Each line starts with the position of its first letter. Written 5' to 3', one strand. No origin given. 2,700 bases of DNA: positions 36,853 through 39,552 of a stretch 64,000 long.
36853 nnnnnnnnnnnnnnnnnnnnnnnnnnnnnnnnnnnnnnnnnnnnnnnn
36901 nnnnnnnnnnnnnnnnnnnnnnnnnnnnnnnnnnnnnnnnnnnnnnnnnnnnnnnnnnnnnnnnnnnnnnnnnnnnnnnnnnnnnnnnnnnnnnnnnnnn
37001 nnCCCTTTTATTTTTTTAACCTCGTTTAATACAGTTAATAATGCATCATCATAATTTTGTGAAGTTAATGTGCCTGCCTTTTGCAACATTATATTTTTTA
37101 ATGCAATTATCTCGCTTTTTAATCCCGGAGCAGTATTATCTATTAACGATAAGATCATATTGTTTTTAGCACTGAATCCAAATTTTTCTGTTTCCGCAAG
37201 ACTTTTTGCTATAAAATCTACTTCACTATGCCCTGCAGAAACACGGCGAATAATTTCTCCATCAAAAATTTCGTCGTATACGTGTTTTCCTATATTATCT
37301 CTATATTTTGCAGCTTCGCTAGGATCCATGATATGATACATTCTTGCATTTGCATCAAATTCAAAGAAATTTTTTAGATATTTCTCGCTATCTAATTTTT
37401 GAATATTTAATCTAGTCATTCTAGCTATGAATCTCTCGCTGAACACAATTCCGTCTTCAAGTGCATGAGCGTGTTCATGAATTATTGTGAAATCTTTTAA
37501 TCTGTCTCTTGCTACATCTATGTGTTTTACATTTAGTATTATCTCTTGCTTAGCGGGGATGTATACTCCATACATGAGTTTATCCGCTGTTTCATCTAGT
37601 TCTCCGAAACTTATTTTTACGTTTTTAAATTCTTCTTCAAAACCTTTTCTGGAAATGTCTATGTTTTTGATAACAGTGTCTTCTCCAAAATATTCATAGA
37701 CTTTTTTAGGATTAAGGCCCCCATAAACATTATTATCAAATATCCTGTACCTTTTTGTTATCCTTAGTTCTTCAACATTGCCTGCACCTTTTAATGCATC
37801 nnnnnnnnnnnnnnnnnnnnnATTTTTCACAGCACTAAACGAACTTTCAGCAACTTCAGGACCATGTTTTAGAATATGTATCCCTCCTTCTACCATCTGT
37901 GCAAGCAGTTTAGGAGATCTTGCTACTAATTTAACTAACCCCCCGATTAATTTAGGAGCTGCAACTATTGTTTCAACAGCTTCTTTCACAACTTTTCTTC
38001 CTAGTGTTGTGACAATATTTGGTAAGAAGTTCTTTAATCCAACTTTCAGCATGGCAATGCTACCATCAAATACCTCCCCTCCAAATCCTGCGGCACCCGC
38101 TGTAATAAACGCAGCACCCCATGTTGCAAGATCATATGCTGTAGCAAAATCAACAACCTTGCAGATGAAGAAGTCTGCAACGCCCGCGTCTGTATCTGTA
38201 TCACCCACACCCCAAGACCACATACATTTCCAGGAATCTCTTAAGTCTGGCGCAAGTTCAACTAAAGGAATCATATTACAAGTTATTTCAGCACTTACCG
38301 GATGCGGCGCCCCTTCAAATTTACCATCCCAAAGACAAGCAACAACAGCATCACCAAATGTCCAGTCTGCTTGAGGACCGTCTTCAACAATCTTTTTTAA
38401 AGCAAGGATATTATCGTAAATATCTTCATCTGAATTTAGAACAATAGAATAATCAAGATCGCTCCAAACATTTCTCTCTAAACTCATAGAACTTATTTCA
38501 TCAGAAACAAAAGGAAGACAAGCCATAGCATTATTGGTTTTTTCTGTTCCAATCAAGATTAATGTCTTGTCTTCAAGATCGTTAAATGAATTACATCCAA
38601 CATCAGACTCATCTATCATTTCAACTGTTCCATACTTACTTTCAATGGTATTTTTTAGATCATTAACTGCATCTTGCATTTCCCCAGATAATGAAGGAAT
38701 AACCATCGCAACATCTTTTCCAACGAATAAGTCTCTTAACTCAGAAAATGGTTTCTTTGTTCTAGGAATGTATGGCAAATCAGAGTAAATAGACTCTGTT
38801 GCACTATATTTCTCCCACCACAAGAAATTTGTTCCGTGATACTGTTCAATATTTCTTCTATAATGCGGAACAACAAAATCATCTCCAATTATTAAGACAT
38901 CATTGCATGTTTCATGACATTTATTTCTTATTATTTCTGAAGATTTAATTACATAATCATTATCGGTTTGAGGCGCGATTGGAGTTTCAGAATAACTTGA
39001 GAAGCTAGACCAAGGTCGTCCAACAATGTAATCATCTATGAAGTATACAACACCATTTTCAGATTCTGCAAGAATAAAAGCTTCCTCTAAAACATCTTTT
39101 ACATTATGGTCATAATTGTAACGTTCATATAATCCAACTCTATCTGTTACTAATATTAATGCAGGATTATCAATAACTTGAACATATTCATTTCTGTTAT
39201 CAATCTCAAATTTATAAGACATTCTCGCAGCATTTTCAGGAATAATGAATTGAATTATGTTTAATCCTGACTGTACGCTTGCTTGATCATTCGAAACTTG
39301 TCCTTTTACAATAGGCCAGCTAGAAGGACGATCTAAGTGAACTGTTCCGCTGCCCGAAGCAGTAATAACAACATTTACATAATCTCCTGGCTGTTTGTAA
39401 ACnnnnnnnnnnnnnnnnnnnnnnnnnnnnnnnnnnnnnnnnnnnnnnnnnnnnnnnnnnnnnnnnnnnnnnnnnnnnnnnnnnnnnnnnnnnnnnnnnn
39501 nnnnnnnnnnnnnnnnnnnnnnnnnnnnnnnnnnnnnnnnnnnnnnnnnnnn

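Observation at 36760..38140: Polymorphic-toxin-like layout: giant secreted repeat protein, Gly/Ala-rich hydrophobic segment, C-terminal HExxH domain, then a tightly coupled small zinc-ribbon gene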

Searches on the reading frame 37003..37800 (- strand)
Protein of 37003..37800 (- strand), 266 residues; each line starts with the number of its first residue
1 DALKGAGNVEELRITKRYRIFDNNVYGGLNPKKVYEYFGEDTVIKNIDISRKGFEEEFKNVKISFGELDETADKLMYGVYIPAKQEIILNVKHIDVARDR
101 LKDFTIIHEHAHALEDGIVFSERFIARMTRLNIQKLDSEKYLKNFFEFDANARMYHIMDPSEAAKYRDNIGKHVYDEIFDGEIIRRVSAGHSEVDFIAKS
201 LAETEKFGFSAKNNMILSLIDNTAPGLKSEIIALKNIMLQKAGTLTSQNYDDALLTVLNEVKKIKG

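Call 17: search_protein_families(library=pfam, proteins=[window:37003-37800:-], max_evalue=10)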
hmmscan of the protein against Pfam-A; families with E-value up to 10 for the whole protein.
window:37003-37800:- (266 aa): 2 families
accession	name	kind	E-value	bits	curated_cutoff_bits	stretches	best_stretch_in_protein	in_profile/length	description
PF01863.23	YgjP-like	-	0.072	13.5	26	1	64-131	130-193/207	YgjP-like, metallopeptidase domain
PF10263.15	SprT-like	-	0.086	13.1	25.6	1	55-114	14-73/108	SprT-like family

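Call 96: search_solved_structures(query=A7, max_evalue=10, show_alignments=2)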
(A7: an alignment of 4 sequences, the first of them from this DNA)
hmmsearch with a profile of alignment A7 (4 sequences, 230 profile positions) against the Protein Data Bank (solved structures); distinct sequences matched with E-value up to 10: 7.
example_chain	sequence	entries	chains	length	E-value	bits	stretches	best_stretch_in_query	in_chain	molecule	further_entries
4om9_A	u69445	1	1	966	0.18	14.9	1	126-221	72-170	Serine protease pet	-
1f1e_A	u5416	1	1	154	0.26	14.4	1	20-98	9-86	HISTONE FOLD PROTEIN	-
7bxy_A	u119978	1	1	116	0.35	13.9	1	141-206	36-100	mRNA interferase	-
4hke_A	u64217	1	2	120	0.38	13.8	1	141-206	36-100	Addiction module toxin component PemK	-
3hdf_A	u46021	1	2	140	0.4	13.8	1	74-133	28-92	Lysozyme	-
3hde_A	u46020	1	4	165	0.62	13.1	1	74-133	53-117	Lysozyme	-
1o5o_A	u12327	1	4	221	0.95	12.5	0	21-47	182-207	Uracil phosphoribosyltransferase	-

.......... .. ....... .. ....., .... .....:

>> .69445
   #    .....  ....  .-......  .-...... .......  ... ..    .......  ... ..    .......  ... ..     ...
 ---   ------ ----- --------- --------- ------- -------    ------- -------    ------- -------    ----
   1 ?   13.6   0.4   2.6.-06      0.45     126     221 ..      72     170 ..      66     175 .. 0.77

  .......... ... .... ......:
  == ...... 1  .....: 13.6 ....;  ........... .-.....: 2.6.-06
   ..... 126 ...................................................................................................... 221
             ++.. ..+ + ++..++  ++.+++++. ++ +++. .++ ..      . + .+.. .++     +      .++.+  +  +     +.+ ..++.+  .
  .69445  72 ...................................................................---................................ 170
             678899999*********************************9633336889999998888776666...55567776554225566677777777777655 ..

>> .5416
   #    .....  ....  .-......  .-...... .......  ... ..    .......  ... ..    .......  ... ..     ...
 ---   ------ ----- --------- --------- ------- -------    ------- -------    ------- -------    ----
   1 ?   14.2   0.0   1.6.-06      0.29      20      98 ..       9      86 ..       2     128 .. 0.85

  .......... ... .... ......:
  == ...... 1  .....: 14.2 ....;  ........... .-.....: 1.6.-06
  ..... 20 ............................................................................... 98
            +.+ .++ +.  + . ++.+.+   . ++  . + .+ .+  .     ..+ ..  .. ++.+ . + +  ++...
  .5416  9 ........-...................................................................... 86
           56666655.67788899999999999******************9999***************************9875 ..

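Call 97: find_homologous_proteins(query=A7, max_evalue=0.01)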
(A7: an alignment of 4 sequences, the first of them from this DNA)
Query A7 (4 sequences): 5528 candidates shared short words with the query, none scored E <= 0.01.

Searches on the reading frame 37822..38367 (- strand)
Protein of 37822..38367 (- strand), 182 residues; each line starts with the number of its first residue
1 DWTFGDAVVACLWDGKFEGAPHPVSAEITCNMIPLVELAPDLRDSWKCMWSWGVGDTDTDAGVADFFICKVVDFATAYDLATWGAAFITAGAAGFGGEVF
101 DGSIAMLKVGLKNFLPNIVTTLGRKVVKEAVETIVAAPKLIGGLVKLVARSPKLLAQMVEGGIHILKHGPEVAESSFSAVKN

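Call 38: find_related_loci(query=A3, collection=genome_contigs, flank=8000)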
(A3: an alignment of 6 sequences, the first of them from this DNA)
Query A3 (182 aa) in genome_contigs; peptide patterns used: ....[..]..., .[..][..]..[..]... (x = any residue, [..] = any of these).
14 stretches matched a pattern; 3 encode a relative of the query (tblastn E <= 1e-3); 3 distinct loci.
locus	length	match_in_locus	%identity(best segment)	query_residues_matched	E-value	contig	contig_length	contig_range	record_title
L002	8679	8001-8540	53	2-178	3e-58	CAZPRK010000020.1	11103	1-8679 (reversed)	MAG TPA_asm: uncultured Methanosarcinales archaeon isolate SRP200020_co5_145 genome assembly, contig: NODE_9206_length_1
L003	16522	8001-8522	43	1-180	6e-42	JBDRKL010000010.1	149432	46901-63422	MAG: archaeon isolate MEGAHIT-group-1.702 k141_8416097, whole genome shotgun sequence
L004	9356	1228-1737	40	2-180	1e-41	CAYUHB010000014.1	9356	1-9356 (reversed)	MAG TPA_asm: uncultured Methanosarcinales archaeon isolate binchicken_co119_486 genome assembly, contig: NODE_10390_leng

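Call 110: find_related_loci(query=A3, collection=metagenome_contigs, flank=4000)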
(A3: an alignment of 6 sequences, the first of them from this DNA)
Query A3 (182 aa) in metagenome_contigs; peptide patterns used: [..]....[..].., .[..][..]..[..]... (x = any residue, [..] = any of these).
83 stretches matched a pattern; 5 encode a relative of the query (tblastn E <= 1e-3); 5 distinct loci.
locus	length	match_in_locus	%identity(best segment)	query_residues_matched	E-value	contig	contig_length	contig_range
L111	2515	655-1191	69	1-182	5e-84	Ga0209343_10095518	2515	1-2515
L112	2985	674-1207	66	1-181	2e-80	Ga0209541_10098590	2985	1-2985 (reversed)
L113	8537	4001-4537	66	1-182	1e-76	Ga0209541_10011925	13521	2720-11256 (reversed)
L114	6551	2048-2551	51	2-180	1e-60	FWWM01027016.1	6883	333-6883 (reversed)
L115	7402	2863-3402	43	2-182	2e-37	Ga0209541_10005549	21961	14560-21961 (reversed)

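Call 116: search_protein_families(library=pfam, proteins=[L113:5361-6134:+, L115:4362-4868:+], max_evalue=1)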
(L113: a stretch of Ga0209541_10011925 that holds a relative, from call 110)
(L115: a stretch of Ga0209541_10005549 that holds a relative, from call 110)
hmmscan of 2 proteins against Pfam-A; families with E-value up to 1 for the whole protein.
L113:5361-6134:+ (258 aa): 0 families

L115:4362-4868:+ (169 aa): 0 families

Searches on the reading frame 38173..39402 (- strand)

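Call 17: search_protein_families(library=pfam, proteins=[window:38173-39402:-], max_evalue=10)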
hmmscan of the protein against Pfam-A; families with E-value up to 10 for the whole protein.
window:38173-39402:- (410 aa): 1 family
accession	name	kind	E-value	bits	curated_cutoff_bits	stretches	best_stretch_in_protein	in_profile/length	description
PF19172.5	DUF5854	-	0.014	15.7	27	1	311-363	74-122/159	Family of unknown function (DUF5854)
